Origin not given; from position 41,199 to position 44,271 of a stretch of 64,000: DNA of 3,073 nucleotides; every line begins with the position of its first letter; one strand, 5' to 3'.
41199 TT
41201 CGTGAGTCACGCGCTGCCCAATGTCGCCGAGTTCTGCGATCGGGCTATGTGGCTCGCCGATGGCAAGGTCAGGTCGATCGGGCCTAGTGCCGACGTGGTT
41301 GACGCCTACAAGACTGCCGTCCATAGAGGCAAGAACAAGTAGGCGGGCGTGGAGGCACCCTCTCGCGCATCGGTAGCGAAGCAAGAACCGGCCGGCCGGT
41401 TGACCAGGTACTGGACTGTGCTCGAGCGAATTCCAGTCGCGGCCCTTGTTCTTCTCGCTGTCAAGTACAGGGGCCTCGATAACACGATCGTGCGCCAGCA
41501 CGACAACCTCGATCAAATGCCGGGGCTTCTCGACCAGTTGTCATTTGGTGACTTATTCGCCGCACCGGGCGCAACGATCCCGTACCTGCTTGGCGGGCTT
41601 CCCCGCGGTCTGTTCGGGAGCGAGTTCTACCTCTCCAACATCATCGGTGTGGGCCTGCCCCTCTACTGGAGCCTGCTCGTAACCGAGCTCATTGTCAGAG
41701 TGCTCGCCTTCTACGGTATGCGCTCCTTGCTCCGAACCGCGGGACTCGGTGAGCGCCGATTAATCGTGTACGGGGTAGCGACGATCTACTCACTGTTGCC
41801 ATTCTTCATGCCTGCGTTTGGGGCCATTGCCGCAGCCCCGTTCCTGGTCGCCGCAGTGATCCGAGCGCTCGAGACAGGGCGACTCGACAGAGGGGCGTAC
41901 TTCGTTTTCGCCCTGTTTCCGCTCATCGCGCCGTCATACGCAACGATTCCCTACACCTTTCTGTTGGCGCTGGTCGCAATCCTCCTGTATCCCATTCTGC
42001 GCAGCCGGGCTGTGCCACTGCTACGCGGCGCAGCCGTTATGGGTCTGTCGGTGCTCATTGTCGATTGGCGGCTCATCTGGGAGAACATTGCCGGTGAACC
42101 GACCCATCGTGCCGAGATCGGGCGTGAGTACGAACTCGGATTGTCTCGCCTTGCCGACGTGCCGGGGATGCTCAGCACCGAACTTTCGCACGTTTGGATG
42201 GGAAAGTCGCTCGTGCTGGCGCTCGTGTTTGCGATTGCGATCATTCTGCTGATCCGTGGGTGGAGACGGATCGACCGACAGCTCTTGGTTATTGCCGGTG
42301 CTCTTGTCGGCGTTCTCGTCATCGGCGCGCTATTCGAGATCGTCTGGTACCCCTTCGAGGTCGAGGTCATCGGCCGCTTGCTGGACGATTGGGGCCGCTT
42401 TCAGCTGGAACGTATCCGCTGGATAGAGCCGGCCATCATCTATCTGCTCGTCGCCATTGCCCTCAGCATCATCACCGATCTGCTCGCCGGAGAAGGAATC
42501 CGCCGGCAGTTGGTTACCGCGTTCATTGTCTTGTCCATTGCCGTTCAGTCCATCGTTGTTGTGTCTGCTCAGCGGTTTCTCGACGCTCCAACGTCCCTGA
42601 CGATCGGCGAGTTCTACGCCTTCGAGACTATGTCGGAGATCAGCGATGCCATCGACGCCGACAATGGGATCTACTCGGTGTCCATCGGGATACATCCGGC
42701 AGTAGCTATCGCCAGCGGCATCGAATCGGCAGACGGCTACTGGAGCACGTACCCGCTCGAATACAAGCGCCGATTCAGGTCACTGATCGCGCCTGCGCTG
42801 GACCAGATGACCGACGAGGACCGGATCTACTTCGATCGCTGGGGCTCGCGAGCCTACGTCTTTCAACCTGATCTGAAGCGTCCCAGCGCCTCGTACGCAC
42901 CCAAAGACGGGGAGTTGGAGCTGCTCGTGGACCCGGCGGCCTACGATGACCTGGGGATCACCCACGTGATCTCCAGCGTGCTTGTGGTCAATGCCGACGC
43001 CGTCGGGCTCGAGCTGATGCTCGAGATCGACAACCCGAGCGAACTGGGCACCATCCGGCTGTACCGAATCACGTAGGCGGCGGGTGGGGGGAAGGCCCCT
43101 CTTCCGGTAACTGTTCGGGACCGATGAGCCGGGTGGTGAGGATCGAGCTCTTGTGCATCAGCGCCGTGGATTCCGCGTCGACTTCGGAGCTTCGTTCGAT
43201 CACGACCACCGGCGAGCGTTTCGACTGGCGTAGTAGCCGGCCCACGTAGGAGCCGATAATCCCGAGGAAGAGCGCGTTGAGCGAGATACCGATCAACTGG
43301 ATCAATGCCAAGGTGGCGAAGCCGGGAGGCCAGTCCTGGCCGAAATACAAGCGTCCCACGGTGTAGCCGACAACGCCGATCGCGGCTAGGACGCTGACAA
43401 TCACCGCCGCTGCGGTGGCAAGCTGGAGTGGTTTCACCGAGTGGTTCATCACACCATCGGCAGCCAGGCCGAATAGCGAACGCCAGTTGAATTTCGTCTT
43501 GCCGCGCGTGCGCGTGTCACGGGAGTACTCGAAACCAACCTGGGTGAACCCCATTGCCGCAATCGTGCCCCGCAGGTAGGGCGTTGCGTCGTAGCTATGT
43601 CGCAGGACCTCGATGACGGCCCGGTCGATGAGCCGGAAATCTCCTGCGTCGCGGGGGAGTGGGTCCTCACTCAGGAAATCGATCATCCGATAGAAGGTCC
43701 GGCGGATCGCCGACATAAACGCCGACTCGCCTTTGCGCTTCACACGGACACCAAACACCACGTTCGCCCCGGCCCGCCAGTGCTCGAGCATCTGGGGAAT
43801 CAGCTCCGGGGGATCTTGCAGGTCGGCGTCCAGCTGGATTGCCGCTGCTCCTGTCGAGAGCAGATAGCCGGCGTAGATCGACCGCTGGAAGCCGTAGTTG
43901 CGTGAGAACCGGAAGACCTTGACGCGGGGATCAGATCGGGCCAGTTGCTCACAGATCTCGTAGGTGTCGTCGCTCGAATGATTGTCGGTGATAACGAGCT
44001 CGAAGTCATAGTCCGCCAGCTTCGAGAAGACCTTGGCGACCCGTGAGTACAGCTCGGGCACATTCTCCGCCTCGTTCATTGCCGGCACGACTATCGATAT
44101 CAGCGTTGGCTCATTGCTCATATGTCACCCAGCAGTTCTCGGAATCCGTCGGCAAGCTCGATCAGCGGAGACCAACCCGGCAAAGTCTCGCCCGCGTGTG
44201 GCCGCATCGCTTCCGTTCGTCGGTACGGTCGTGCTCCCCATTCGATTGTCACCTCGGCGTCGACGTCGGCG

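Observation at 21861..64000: ~42 kb envelope-glycan plus SLH-protein island directly after the atp operon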

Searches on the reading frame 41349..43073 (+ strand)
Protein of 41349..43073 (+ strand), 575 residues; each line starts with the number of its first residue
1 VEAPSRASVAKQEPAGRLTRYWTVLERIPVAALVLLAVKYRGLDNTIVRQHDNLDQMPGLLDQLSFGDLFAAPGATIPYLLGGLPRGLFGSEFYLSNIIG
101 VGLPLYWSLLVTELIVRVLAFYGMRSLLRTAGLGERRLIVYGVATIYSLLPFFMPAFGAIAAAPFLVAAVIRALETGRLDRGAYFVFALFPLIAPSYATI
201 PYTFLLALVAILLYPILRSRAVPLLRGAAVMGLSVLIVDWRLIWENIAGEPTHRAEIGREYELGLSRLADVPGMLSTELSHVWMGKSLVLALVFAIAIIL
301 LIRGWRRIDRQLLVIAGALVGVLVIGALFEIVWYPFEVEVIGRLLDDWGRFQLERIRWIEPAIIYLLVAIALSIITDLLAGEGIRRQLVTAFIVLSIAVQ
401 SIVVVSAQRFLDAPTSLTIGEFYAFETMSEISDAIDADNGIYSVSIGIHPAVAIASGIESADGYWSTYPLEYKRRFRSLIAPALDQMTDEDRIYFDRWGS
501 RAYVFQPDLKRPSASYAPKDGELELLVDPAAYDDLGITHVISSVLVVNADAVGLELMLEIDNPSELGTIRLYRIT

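Call 4: search_protein_families(library=pfam, proteins=[window:41349-43073:+])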
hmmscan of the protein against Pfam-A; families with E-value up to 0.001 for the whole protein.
window:41349-43073:+ (575 aa): 1 family
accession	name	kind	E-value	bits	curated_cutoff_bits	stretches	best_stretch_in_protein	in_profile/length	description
PF19510.5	DUF6044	-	5.8e-82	276.4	27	1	35-574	21-563/564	Protein of unknown function (DUF6044)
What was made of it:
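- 41349..43076 (+): DUF6044 polytopic membrane protein (about 12 TM segments); candidate GT-C-type transferase that uses a polyprenyl-P-sugar. PF19510 E 6e-82 (call 4).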

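Call 14: find_homologous_proteins(query=window:41349-43073:+, max_evalue=1e-10)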
Query window:41349-43073:+ (575 aa): 9 proteins with E <= 1e-10 among 8000 candidates.
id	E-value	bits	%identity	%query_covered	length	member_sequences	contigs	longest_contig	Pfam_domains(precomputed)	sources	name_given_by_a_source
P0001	0.0e+0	1240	100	100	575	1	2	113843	PF19510.6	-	-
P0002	3.3e-180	619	52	98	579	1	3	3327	PF19510.6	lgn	-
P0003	6.2e-178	611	53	97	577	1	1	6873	PF19510.6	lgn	-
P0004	1.2e-176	607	51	99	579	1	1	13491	PF19510.6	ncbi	-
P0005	2.4e-170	586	52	97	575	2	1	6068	PF19510.6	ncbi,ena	-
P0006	1.6e-130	455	43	99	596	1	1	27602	PF19510.6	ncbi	-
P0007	1.4e-121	425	42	93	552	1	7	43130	PF19510.6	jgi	jgi:hypothetical protein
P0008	2.1e-106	375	39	96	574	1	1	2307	PF19510.6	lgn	-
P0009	1.2e-88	317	35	95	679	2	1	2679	PF19510.6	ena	-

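Call 15: find_encoding_contigs(protein=P0006, flank=10000, max_places=3)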
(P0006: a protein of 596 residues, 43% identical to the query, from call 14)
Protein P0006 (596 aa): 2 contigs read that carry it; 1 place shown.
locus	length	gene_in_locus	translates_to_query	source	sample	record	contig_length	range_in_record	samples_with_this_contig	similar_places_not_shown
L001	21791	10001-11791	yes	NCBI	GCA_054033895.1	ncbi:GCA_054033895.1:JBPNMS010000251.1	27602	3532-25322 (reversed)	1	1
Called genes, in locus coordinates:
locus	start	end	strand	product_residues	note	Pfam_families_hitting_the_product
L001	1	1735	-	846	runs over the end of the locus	PF03477:ATP-cone, PF00317:Ribonuc_red_lgN, PF02867:Ribonuc_red_lgC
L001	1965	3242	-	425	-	PF03721:UDPG_MGDP_dh_N, PF00984:UDPG_MGDP_dh, PF03720:UDPG_MGDP_dh_C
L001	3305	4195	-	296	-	PF00483:NTP_transferase, PF12804:NTP_transf_3 (weak)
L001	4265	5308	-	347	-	PF00106:adh_short (faint), PF01073:3Beta_HSD, PF01370:Epimerase, PF02719:Polysacc_synt_2, PF04321:RmlD_sub_bind, PF07993:NAD_binding_4, PF08659:KR (weak), PF16363:GDP_Man_Dehyd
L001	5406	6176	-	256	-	-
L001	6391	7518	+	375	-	PF00535:Glycos_transf_2, PF13641:Glyco_tranf_2_3 (weak)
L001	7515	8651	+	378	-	PF00155:Aminotran_1_2 (weak), PF01041:DegT_DnrJ_EryC1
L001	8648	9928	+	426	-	-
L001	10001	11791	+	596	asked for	PF19510:DUF6044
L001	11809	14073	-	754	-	PF12895:ANAPC3 (faint)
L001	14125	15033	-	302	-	PF13489:Methyltransf_23, PF05219:DREV (weak), PF07021:MetW, PF13847:Methyltransf_31, PF08241:Methyltransf_11, PF08242:Methyltransf_12, PF13649:Methyltransf_25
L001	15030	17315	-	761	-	PF14559:TPR_19 (faint)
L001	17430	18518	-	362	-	PF01041:DegT_DnrJ_EryC1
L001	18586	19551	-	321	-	PF01073:3Beta_HSD, PF01370:Epimerase, PF02719:Polysacc_synt_2, PF04321:RmlD_sub_bind, PF05368:NmrA, PF07993:NAD_binding_4 (faint), PF13460:NAD_binding_10, PF16363:GDP_Man_Dehyd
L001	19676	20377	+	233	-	PF02348:CTP_transf_3, PF12804:NTP_transf_3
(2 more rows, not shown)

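Call 16: find_encoding_contigs(protein=P0007, flank=10000, max_places=3)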
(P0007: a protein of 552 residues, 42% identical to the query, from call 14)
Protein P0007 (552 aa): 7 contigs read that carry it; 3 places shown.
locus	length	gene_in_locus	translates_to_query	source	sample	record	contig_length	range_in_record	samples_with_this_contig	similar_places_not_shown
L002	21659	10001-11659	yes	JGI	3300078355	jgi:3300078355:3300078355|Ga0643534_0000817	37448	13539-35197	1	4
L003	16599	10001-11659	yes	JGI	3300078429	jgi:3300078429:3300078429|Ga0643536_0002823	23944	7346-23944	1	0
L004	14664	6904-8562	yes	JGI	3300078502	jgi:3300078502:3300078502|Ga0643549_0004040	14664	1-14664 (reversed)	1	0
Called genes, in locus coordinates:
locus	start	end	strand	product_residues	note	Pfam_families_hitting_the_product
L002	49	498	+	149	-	-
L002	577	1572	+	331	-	PF00535:Glycos_transf_2, PF13641:Glyco_tranf_2_3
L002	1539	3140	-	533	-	PF17101:Stealth_CR1, PF11380:Stealth_CR2, PF17102:Stealth_CR3, PF17103:Stealth_CR4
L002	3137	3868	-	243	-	PF00005:ABC_tran, PF13304:AAA_21 (faint)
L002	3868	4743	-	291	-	PF01061:ABC2_membrane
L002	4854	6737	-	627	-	PF13424:TPR_12 (faint), PF13414:TPR_11 (weak), PF13414:TPR_11 (weak), PF13432:TPR_16 (weak), PF00515:TPR_1 (weak), PF07719:TPR_2 (weak), PF13181:TPR_8 (weak), PF13428:TPR_14 (weak), +4 more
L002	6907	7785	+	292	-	PF22674:C2185-like_N (weak)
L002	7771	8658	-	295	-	PF01073:3Beta_HSD, PF01370:Epimerase, PF02719:Polysacc_synt_2 (faint), PF04321:RmlD_sub_bind, PF13460:NAD_binding_10, PF16363:GDP_Man_Dehyd, PF07993:NAD_binding_4 (weak)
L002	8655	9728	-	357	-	PF01071:GARS_A, PF02655:ATP-grasp_3 (weak), PF02786:CPSase_L_D2 (faint), PF07478:Dala_Dala_lig_C (weak), PF13535:ATP-grasp_4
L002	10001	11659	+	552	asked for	PF19510:DUF6044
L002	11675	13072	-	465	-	-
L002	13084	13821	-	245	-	PF02348:CTP_transf_3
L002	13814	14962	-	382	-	PF01041:DegT_DnrJ_EryC1, PF00155:Aminotran_1_2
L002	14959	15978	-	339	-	PF04321:RmlD_sub_bind, PF08659:KR (weak), PF01073:3Beta_HSD, PF01370:Epimerase, PF02719:Polysacc_synt_2, PF07993:NAD_binding_4 (weak), PF13460:NAD_binding_10, PF16363:GDP_Man_Dehyd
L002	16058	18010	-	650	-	PF00515:TPR_1 (faint), PF07719:TPR_2 (faint), PF13174:TPR_6 (faint), PF13181:TPR_8 (faint), PF13371:TPR_9 (faint), PF13428:TPR_14 (faint), PF14559:TPR_19 (faint), PF13432:TPR_16, +3 more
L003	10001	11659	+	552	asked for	PF19510:DUF6044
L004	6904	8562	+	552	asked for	PF19510:DUF6044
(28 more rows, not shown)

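Call 17: find_encoding_contigs(protein=P0004, flank=10000, max_places=3)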
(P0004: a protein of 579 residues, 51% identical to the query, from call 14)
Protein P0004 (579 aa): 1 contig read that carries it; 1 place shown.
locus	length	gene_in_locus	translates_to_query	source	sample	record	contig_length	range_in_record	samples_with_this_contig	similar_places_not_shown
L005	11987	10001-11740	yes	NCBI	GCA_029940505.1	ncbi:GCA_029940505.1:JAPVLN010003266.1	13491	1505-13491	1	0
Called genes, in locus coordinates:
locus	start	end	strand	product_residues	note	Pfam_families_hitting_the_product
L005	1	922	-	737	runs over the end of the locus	-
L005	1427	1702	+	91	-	-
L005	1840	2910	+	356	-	PF00535:Glycos_transf_2, PF13641:Glyco_tranf_2_3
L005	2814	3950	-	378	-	PF13469:Sulfotransfer_3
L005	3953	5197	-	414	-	PF00278:Orn_DAP_Arg_deC, PF02784:Orn_Arg_deC_N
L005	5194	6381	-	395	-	PF02222:ATP-grasp (weak), PF02655:ATP-grasp_3 (weak), PF13535:ATP-grasp_4 (weak)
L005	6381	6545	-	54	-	-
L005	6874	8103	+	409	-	-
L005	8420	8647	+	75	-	-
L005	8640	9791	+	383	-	PF01041:DegT_DnrJ_EryC1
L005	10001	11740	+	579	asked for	PF19510:DUF6044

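Call 19: find_related_loci(query=A1, collection=genome_contigs, flank=10000)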
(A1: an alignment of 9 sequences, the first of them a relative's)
Query A1 (575 aa) in genome_contigs; peptide patterns used: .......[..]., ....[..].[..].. (x = any residue, [..] = any of these).
148 stretches matched a pattern; 132 encode a relative of the query (tblastn E <= 1e-3); the best 80 are kept; 80 distinct loci.
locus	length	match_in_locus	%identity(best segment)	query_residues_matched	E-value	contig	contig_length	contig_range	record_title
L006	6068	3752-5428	52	17-574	1e-164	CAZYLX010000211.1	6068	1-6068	MAG TPA_asm: uncultured Acidimicrobiaceae bacterium isolate SRP155585_co2_68 genome assembly, contig: NODE_12648_length_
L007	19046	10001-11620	38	25-573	5e-87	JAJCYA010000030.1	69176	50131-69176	MAG: Acidimicrobiia bacterium isolate OFTM344 OFTM344_29, whole genome shotgun sequence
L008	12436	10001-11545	36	27-549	3e-78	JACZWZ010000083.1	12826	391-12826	MAG: Acidobacteria bacterium isolate B22D1T2 B22D1T2_NODE1224, whole genome shotgun sequence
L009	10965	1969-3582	27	45-571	7e-47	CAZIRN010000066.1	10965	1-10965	MAG TPA_asm: uncultured Rikenella sp. isolate binchicken_co265_192 genome assembly, contig: NODE_9047_length_10965_cov_1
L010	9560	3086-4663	29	67-574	4e-46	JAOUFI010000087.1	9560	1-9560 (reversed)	MAG: Candidatus Thorarchaeota archaeon isolate 4_1_July_SF_Bin37 4_1_July_SF_Bin37_scaffold_3589_c1, whole genome shotgu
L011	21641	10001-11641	26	30-574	4e-42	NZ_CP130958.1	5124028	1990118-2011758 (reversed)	Priestia megaterium strain BS2-10 chromosome, complete genome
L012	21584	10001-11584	28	44-573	8e-42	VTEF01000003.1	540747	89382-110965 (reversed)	Priestia megaterium strain CH447_14T scaffold3.1, whole genome shotgun sequence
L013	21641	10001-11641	26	30-574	8e-42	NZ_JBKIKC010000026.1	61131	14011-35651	Priestia megaterium strain SI1-IITJ assembly_contig_26, whole genome shotgun sequence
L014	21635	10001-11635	31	44-566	4e-41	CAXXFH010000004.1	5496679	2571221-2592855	MAG: Thermoguttaceae bacterium isolate 312aca04-849c-440b-8203-9b7a9de13541 genome assembly, contig: contig_4, whole gen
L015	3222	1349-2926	27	44-573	8e-41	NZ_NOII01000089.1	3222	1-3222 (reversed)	Fictibacillus aquaticus strain GDSW-R2A3 contig_89, whole genome shotgun sequence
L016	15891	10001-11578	29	44-574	1e-40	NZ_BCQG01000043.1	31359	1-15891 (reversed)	Geobacillus jurassicus NBRC 107829, whole genome shotgun sequence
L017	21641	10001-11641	25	30-574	2e-40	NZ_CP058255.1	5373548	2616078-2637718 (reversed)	Priestia megaterium strain BHS1 chromosome, complete genome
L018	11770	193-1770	29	44-574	7e-40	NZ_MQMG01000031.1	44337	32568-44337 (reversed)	Geobacillus proteiniphilus strain 1017 contig00031, whole genome shotgun sequence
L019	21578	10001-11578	29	44-574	4e-40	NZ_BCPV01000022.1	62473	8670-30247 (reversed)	Geobacillus zalihae NBRC 101842, whole genome shotgun sequence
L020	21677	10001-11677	28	38-574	1e-39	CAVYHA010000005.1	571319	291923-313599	MAG: uncultured Planctomycetaceae bacterium isolate MFD01231.bin.2.4 genome assembly, contig: contig_25290, whole genome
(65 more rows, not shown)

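Call 54: search_solved_structures(query=A1, max_evalue=10)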
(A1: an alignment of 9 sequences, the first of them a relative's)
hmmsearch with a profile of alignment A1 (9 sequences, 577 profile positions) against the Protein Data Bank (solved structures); distinct sequences matched with E-value up to 10: 0.
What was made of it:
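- On Gtr-type (GtrB + GT-C) extracytoplasmic glycosylation: No PDB hit by sequence (call 54).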

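Call 80: search_protein_families(library=ncbifam, proteins=[window:41349-43073:+], max_evalue=0.00001)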
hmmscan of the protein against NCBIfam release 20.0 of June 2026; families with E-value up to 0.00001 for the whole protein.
window:41349-43073:+ (575 aa): 0 families

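Call 90: search_protein_families(library=pfam, proteins=[L005:2817-3950:-], max_evalue=0.01)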
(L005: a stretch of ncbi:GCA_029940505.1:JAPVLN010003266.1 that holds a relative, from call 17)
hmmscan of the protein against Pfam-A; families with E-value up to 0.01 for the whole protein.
L005:2817-3950:- (378 aa): 2 families
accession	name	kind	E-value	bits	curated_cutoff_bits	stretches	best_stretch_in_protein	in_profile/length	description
PF13469.12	Sulfotransfer_3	-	6.2e-16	59.8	27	1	5-238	2-213/216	Sulfotransferase family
PF00685.33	Sulfotransfer_1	-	4.6e-05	23.4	22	0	161-238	93-182/255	Sulfotransferase domain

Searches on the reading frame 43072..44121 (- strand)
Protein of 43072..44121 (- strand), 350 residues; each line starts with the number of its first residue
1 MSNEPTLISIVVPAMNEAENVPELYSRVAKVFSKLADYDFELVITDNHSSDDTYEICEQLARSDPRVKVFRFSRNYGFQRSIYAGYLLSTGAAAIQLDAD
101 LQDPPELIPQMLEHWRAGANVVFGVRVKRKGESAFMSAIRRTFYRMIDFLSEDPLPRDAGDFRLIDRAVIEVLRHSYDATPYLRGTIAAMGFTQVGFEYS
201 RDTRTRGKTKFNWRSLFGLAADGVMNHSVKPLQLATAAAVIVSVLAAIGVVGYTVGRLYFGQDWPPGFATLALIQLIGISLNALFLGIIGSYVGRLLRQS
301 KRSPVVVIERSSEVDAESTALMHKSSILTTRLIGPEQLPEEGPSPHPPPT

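Call 4: search_protein_families(library=pfam, proteins=[window:43072-44121:-])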
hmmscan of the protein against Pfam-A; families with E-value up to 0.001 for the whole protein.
window:43072-44121:- (350 aa): 1 family
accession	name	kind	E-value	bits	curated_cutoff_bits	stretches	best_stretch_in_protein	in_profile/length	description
PF00535.33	Glycos_transf_2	-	1.4e-29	103.7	23.3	1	9-172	1-166/168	Glycosyl transferase family 2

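Call 61: search_solved_structures(query=window:43072-44121:-, max_evalue=0.00001)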
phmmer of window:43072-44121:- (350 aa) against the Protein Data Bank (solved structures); distinct sequences matched with E-value up to 0.00001: 9.
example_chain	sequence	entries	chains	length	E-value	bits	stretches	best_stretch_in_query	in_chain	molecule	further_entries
5ekp_C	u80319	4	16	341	1.5e-53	185.1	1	2-308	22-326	Uncharacterized glycosyltransferase sll0501 | Glycosyltransferase sll0501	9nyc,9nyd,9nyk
9nye_A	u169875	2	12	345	1.6e-53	185.1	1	2-308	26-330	Glycosyltransferase sll0501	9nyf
5eke_A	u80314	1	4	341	2.1e-53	184.7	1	2-308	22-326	Uncharacterized glycosyltransferase sll0501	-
9hwj_A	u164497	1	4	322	1.7e-28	102.8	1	8-308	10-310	Undecaprenyl-phosphate 4-deoxy-4-formamido-L-arabinose transferase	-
9bhc_C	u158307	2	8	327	7.2e-26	94.2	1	8-309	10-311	Undecaprenyl-phosphate 4-deoxy-4-formamido-L-arabinose transferase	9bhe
8vxh_A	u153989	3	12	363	1e-25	93.6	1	8-309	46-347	Undecaprenyl-phosphate 4-deoxy-4-formamido-L-arabinose transferase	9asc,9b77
5mlz_A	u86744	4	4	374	9e-20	74.1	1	7-134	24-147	Dolichol monophosphate mannose synthase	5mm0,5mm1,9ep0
2z87_A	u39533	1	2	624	6.9e-06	28.5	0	7-119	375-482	Chondroitin synthase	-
2z86_A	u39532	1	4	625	6.9e-06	28.5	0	7-119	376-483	Chondroitin synthase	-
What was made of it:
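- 43069..44121 (-): GT2b: GtrB/ArnC-type polyprenyl-phosphate glycosyltransferase with two C-terminal TM helices. PDB 5EKP (Synechocystis GtrB) E 1.5e-53 over residues 2-308; ArnC E 1.7e-28 (call 61).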
